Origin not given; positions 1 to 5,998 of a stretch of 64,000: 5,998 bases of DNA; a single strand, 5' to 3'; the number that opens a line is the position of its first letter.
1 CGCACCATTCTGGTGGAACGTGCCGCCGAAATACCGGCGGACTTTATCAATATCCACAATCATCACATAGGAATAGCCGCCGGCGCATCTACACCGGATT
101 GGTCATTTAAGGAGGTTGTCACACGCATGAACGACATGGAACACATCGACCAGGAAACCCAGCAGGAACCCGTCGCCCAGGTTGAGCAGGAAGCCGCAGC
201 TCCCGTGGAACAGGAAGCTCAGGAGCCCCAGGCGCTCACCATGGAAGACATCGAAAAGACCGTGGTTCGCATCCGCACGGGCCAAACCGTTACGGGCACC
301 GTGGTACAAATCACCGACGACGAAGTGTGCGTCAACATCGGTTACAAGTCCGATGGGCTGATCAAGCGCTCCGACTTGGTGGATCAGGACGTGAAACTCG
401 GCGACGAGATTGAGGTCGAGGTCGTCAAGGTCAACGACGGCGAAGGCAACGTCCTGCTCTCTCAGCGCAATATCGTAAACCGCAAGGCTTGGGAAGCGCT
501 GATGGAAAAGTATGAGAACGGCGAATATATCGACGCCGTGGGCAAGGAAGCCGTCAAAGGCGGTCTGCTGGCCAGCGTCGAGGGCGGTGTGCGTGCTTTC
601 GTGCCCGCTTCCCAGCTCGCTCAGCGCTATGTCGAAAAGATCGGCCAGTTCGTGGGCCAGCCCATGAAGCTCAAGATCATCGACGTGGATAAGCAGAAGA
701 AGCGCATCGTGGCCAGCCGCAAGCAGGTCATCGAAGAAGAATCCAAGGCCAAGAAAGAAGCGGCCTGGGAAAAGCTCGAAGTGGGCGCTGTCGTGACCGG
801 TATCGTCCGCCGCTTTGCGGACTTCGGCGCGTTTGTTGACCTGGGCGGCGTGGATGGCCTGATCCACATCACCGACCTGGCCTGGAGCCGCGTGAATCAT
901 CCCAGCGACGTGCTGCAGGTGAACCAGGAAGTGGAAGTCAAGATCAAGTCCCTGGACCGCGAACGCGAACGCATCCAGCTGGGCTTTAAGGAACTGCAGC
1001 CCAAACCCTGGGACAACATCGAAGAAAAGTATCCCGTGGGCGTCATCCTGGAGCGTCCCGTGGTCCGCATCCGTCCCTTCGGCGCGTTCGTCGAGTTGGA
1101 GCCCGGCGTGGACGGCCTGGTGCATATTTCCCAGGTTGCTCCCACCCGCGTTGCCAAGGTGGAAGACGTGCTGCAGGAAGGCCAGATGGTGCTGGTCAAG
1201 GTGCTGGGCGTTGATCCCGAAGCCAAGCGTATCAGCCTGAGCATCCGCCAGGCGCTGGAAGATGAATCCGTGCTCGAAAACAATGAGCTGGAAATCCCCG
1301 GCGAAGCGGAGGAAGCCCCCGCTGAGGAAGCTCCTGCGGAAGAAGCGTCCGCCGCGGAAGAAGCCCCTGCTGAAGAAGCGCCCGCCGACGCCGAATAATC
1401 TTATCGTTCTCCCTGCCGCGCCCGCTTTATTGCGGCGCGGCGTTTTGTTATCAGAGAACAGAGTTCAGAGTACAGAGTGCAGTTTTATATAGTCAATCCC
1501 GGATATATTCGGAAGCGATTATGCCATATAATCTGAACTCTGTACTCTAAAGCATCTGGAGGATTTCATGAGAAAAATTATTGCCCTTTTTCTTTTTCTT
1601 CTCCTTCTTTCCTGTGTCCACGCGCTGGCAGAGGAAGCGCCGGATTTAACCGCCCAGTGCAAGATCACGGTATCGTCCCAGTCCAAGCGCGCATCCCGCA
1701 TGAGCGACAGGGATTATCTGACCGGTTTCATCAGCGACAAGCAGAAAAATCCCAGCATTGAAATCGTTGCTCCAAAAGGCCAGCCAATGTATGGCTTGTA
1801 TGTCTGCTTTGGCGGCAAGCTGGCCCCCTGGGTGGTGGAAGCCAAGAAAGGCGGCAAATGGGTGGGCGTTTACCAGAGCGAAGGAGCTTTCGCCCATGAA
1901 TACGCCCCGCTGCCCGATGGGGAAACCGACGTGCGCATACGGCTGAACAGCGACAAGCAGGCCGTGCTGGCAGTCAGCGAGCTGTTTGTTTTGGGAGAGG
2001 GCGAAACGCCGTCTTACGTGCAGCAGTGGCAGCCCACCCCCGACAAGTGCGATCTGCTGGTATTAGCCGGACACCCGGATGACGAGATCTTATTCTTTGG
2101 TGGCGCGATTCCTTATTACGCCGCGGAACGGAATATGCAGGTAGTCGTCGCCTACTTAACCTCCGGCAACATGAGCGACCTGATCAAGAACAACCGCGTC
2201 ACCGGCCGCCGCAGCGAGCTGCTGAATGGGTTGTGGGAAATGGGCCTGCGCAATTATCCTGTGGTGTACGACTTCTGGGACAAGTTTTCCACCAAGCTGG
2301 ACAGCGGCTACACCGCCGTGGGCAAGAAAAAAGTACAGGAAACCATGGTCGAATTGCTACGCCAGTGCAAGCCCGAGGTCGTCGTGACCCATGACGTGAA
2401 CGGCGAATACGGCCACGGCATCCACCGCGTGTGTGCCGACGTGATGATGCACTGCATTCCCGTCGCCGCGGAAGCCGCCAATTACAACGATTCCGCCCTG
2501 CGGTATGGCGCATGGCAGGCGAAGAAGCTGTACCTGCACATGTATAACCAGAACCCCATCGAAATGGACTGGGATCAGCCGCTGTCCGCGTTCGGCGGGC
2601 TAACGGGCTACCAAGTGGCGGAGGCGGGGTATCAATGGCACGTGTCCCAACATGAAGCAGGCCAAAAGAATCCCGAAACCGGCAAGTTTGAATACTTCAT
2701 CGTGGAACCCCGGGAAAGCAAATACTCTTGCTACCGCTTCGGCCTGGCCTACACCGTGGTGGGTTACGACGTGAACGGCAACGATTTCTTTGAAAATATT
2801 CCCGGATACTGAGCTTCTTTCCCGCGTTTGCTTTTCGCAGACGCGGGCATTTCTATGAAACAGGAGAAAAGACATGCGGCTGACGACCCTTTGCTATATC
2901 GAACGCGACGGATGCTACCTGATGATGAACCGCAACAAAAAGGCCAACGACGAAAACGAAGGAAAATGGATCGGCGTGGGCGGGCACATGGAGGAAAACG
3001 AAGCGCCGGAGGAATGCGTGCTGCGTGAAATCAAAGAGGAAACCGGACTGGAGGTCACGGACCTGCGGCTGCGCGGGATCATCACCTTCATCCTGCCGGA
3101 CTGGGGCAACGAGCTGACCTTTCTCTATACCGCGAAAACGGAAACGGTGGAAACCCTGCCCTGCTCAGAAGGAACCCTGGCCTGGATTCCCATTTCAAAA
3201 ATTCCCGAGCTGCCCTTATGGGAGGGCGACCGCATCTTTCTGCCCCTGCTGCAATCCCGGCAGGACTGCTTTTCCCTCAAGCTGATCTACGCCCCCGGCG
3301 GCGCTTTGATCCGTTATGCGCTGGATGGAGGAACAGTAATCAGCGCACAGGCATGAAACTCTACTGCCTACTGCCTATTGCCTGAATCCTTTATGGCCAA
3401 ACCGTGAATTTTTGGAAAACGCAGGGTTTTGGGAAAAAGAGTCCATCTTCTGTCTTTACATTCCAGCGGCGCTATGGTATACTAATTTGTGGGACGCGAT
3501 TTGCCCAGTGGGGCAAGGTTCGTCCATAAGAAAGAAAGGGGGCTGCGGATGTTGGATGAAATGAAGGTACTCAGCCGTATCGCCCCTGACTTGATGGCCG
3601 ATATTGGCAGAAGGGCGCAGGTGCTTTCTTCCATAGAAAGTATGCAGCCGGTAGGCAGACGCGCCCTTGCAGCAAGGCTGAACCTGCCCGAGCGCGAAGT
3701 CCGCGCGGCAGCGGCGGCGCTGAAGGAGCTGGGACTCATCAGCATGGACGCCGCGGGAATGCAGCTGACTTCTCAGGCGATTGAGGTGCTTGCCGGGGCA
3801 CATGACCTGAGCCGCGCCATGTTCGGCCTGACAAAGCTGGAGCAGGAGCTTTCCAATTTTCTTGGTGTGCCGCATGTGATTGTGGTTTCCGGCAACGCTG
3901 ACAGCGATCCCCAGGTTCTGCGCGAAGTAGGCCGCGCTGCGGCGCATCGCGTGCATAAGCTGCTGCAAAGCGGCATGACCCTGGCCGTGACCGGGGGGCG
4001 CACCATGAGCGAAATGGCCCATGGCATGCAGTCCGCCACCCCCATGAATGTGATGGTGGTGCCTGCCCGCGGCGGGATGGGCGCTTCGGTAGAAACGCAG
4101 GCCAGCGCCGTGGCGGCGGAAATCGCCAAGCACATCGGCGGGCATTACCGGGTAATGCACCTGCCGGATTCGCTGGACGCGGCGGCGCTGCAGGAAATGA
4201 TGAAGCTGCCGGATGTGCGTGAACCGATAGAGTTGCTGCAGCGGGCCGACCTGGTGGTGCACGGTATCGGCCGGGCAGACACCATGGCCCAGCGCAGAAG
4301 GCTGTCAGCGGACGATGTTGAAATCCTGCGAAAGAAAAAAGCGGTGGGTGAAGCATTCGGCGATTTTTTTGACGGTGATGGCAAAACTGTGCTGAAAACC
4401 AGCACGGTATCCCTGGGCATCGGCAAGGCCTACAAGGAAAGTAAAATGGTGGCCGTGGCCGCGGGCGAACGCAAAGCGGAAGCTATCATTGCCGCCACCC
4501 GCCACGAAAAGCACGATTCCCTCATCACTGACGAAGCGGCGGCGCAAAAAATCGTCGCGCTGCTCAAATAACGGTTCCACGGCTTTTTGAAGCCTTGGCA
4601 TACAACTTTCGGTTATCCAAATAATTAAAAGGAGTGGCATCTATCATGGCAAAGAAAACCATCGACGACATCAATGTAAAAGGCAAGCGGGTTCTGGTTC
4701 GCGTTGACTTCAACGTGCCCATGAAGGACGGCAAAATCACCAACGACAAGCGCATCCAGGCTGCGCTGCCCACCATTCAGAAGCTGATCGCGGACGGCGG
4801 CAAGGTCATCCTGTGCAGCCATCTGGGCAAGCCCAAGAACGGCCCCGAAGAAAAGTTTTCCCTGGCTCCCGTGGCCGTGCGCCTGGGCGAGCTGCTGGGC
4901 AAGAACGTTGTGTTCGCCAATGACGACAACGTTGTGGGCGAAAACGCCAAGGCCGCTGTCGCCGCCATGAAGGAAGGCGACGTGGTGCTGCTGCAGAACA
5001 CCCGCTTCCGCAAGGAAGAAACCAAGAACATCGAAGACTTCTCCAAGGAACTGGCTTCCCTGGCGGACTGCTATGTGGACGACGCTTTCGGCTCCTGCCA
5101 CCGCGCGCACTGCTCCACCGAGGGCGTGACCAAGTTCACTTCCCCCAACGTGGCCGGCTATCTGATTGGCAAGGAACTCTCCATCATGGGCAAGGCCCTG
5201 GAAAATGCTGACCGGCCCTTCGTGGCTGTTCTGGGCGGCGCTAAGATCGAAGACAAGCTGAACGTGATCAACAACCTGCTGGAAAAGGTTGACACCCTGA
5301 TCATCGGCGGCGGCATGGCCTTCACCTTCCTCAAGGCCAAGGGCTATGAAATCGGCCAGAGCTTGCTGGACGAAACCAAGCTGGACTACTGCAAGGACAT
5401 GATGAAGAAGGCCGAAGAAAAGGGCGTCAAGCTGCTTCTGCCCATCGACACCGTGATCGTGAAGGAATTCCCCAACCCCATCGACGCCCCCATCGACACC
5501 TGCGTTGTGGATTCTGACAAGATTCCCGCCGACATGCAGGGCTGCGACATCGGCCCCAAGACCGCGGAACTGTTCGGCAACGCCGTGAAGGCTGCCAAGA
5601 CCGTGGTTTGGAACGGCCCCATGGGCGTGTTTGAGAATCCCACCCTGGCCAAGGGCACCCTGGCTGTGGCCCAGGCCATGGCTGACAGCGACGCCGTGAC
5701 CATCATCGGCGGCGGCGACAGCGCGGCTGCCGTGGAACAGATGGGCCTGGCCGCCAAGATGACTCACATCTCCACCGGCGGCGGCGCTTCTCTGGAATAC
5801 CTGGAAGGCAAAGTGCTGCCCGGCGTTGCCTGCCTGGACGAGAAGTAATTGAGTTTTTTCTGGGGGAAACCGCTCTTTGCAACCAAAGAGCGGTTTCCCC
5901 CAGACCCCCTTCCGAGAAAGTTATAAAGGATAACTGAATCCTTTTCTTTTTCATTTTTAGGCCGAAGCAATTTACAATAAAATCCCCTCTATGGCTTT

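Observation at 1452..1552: Family of ~100-bp hairpin elements whose arms are arrays of degenerate heptads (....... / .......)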

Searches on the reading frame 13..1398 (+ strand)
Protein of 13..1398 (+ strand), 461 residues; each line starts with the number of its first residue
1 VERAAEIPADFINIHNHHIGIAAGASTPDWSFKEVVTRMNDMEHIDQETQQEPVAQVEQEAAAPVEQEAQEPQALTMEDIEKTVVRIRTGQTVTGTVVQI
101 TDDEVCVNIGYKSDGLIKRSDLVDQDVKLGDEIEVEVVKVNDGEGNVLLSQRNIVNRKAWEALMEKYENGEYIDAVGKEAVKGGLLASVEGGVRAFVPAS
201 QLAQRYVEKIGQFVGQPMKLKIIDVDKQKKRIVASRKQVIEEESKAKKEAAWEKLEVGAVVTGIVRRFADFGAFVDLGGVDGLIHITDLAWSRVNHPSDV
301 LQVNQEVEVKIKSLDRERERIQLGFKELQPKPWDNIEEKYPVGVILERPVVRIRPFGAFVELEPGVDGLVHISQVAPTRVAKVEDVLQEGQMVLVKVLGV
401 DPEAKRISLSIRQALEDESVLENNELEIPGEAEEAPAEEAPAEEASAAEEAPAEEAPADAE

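Call 12: search_protein_families(library=pfam, proteins=[window:13-1398:+])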
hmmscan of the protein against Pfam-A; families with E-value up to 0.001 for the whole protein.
window:13-1398:+ (461 aa): 5 families
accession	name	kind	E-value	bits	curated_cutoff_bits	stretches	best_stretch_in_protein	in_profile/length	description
PF00575.29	S1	-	8.3e-63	209.2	22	4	254-324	1-72/74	S1 RNA binding domain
PF23459.1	S1_RRP5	-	1.9e-19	70.4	27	2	350-410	11-71/72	RRP5 S1 domain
PF21710.3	Spt6_S1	-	6.2e-09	36.5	27.5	0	340-413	14-88/91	Spt6, S1/OB domain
PF13509.12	S1_2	-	1.7e-06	28.5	21.8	0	90-135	2-46/61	S1 domain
PF02401.23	LYTB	-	0.00021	21.1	24.5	1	2-39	230-266/267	LytB protein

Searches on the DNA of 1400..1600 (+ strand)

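Call 48: search_rna_families(source=window, start=1400, end=1600, threshold=evalue, max_evalue=10)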
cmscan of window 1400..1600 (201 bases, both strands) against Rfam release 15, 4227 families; matches with E-value up to 10: 10.
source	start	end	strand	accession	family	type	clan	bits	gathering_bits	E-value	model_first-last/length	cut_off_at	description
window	1466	1549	-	RF04263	MIR2593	Gene; miRNA;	-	19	96.2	0.66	1-116/116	no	MIR2593 microRNA precursor family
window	1464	1551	-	RF00848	mir-61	Gene; miRNA;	-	17.6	77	0.54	1-85/85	no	mir-61 microRNA precursor family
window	1465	1550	+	RF04241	mir-5014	Gene; miRNA;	-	16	101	0.87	1-123/123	no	mir-5014 microRNA precursor family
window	1467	1548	-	RF00908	MIR529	Gene; miRNA;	-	15.5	75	0.45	27-103/131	no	MIR529 microRNA precursor family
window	1446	1555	-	RF03796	mir-5984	Gene; miRNA;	-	14.5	95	3.8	1-74/74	no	mir-5984 microRNA precursor family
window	1463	1552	-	RF03404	mir-1298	Gene; miRNA;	-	13.8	70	4.4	1-104/104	no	mir-1298 microRNA precursor family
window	1571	1598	+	RF00489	ctRNA_p42d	Gene; antisense;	-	13.5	50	3.2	1-46/46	no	ctRNA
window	1457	1549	-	RF01982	PYLIS_1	Cis-reg;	-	12.6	70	4.2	1-100/100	no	Pyrrolysine insertion sequence 1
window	1400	1447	+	RF02232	sX13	Gene; sRNA;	-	11.2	50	6.2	64-115/115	5'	Xanthomonadaceae sRNA sX13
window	1467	1548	+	RF00908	MIR529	Gene; miRNA;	-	11.1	75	9.2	20-110/131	no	MIR529 microRNA precursor family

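Call 78: search_dna_similar(query=window:1440-1560:+, collection=plasmids, mode=distant, max_evalue=0.01, max_rows=15)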
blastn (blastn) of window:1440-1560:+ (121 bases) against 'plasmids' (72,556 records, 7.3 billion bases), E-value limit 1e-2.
No match.

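Call 79: search_dna_similar(query=window:1440-1560:+, collection=phages, mode=distant, max_evalue=0.01, max_rows=15)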
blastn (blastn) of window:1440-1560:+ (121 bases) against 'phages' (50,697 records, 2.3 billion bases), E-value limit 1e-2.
No match.
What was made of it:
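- Tried and rejected: There were no blastn matches (calls 78, 79).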

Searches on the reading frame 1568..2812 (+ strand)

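Call 12: search_protein_families(library=pfam, proteins=[window:1568-2812:+])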
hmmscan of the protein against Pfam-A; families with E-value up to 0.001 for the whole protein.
window:1568-2812:+ (414 aa): 1 family
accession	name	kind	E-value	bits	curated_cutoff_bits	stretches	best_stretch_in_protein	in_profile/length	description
PF02585.22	PIG-L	-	1.4e-19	71.3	28.2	1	164-296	1-128/129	GlcNAc-PI de-N-acetylase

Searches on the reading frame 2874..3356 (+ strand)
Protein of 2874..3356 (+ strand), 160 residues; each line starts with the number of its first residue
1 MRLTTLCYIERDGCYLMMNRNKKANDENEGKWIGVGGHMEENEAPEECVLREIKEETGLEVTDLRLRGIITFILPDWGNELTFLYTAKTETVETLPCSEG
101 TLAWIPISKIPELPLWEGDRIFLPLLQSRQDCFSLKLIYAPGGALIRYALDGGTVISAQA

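Call 12: search_protein_families(library=pfam, proteins=[window:2874-3356:+])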
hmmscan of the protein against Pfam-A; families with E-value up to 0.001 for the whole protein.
window:2874-3356:+ (160 aa): 2 families
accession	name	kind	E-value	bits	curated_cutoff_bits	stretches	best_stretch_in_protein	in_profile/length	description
PF00293.34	NUDIX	-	8.6e-17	61.8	21.1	1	6-125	7-133/134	NUDIX domain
PF14815.12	NUDIX_4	-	0.00026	21.2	35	1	7-122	3-110/113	NUDIX domain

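Call 28: find_encoding_contigs(protein=window:2874-3356:+, flank=3000, max_places=10)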
Protein window:2874-3356:+ (160 aa): 4 contigs read that carry it; 2 places shown.
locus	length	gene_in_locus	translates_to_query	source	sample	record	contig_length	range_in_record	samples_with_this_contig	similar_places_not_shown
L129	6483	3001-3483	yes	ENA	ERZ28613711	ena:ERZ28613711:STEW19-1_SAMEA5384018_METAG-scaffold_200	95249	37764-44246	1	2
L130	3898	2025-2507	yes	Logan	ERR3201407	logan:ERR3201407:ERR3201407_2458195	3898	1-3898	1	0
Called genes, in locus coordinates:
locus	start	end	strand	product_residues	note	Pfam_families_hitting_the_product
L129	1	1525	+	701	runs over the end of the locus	PF02401:LYTB, PF21710:Spt6_S1 (faint), PF00575:S1, PF23459:S1_RRP5 (faint), PF00575:S1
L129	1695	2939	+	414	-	PF02585:PIG-L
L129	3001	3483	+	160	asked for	PF00293:NUDIX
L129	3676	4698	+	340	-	PF21715:CggR_N, PF04198:Sugar-bind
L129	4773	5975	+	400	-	PF00162:PGK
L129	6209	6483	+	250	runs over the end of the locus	PF00121:TIM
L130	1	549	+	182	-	?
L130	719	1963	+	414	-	PF02585:PIG-L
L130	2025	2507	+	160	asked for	PF00293:NUDIX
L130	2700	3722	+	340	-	PF21715:CggR_N, PF04198:Sugar-bind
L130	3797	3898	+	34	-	?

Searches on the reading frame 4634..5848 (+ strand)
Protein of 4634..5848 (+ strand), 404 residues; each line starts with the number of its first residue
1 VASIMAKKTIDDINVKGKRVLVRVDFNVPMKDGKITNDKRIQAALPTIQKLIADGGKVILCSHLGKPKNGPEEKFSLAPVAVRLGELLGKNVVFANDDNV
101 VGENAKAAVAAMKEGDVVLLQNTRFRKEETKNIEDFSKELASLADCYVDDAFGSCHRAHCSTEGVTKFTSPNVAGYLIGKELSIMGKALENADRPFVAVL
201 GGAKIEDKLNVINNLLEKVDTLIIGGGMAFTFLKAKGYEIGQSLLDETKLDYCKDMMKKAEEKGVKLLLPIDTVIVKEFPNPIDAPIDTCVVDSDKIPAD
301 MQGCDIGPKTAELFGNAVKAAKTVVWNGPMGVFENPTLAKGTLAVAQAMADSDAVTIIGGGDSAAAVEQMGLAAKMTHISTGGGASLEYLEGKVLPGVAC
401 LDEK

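Call 35: find_related_loci(query=window:4634-5848:+, collection=metagenome_contigs, flank=10000)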
Query window:4634-5848:+ (404 aa) in metagenome_contigs; peptide patterns used: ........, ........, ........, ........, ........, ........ (x = any residue, [..] = any of these).
600 stretches matched a pattern (row limit reached: there are more); 590 encode a relative of the query (tblastn E <= 1e-3); the best 80 are kept; 80 distinct loci.
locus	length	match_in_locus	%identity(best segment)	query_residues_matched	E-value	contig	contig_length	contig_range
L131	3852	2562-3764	91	3-403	0e+0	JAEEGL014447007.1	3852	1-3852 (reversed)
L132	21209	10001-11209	90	2-404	0e+0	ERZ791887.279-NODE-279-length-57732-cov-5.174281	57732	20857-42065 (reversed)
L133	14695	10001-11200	90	5-404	0e+0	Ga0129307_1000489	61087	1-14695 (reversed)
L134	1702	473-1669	90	5-403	0e+0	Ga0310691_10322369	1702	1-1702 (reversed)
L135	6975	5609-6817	89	2-404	0e+0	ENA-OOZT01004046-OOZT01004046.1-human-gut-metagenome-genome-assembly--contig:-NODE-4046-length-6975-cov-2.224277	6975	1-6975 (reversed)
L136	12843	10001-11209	89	2-404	0e+0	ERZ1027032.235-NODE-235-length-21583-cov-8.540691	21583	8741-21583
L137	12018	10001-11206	89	3-404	0e+0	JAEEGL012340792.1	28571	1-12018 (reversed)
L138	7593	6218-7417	89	5-404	0e+0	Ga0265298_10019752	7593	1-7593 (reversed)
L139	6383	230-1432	89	4-404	0e+0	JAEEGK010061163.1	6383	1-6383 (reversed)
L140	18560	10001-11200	89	5-404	0e+0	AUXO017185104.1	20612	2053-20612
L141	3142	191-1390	88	4-404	0e+0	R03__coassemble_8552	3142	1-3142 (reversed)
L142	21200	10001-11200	87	5-404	0e+0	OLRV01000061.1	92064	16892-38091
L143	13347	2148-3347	87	5-404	0e+0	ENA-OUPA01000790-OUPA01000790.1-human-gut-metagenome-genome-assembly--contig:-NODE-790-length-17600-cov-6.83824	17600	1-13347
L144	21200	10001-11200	86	5-404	0e+0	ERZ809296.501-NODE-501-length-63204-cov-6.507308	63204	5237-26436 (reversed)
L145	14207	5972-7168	86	5-404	0e+0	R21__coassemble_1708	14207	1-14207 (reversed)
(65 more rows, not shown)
